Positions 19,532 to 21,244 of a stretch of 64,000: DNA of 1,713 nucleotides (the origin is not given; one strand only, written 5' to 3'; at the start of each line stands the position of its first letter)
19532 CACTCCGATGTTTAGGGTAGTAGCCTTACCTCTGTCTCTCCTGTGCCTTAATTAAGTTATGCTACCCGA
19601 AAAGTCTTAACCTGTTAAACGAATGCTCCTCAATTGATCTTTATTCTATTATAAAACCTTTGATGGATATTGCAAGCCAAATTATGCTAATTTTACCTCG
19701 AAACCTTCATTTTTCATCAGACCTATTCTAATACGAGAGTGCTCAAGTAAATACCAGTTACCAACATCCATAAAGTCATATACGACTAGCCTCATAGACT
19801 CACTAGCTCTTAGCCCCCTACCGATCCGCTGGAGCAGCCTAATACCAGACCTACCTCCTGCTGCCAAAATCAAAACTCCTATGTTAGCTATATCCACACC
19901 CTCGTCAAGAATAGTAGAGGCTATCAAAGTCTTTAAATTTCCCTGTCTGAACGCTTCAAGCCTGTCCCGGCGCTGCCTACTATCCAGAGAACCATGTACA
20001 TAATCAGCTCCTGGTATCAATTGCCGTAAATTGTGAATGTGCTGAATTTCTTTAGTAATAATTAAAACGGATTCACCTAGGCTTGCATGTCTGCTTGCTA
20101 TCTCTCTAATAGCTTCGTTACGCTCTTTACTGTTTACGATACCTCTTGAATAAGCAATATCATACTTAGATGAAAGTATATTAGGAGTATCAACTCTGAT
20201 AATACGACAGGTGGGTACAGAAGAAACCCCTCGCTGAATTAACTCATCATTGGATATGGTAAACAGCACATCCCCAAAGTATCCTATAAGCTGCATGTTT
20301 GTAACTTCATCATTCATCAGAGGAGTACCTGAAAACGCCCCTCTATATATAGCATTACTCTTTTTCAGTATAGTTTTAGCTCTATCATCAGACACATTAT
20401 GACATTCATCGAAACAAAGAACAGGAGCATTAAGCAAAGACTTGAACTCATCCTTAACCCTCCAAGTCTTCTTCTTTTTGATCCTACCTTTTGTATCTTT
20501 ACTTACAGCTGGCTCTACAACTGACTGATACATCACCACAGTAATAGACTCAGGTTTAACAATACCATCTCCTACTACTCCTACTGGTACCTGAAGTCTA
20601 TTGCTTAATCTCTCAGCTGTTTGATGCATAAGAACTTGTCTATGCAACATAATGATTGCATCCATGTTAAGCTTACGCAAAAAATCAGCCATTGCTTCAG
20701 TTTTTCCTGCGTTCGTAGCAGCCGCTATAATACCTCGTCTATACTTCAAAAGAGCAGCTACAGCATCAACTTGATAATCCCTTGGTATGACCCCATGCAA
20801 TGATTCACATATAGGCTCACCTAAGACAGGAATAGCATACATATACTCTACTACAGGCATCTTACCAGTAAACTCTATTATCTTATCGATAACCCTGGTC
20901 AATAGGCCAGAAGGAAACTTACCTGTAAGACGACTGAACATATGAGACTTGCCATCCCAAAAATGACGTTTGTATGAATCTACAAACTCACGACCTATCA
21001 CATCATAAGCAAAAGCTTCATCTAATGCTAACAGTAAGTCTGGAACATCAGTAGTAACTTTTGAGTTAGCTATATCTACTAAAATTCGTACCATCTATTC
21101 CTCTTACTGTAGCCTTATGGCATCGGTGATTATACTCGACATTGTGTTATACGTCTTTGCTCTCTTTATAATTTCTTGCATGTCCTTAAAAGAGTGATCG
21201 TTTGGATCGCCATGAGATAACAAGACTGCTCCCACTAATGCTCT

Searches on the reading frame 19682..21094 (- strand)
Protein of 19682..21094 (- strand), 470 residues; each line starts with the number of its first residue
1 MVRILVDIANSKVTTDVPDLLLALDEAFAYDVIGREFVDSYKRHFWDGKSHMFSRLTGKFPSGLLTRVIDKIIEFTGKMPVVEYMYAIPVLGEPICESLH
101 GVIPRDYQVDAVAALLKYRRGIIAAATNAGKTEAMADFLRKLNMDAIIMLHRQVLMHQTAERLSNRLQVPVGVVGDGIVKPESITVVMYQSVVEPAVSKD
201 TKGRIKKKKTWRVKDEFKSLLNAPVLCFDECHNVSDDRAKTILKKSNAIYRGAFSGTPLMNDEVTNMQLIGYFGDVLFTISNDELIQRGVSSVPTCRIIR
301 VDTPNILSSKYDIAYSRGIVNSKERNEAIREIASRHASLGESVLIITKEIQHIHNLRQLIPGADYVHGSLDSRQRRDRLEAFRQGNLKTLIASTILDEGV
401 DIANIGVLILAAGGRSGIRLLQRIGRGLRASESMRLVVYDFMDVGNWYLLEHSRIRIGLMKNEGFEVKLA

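Call 16: search_protein_families(library=phrogs, proteins=[window:19682-21094:-], max_evalue=0.001)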
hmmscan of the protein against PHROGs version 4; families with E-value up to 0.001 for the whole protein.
window:19682-21094:- (470 aa): 4 families
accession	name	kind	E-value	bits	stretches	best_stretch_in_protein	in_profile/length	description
phrog_16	-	DNA, RNA and nucleotide metabolism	5.3e-76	257.6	1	102-465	271-617/986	DNA helicase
phrog_9690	-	DNA, RNA and nucleotide metabolism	5.8e-55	187.5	1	213-469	31-301/306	DNA helicase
phrog_14619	-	DNA, RNA and nucleotide metabolism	6.3e-19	69.6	1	104-275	120-305/314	DNA helicase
phrog_16259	-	DNA, RNA and nucleotide metabolism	5.9e-13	49.8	1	18-193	20-215/330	DNA helicase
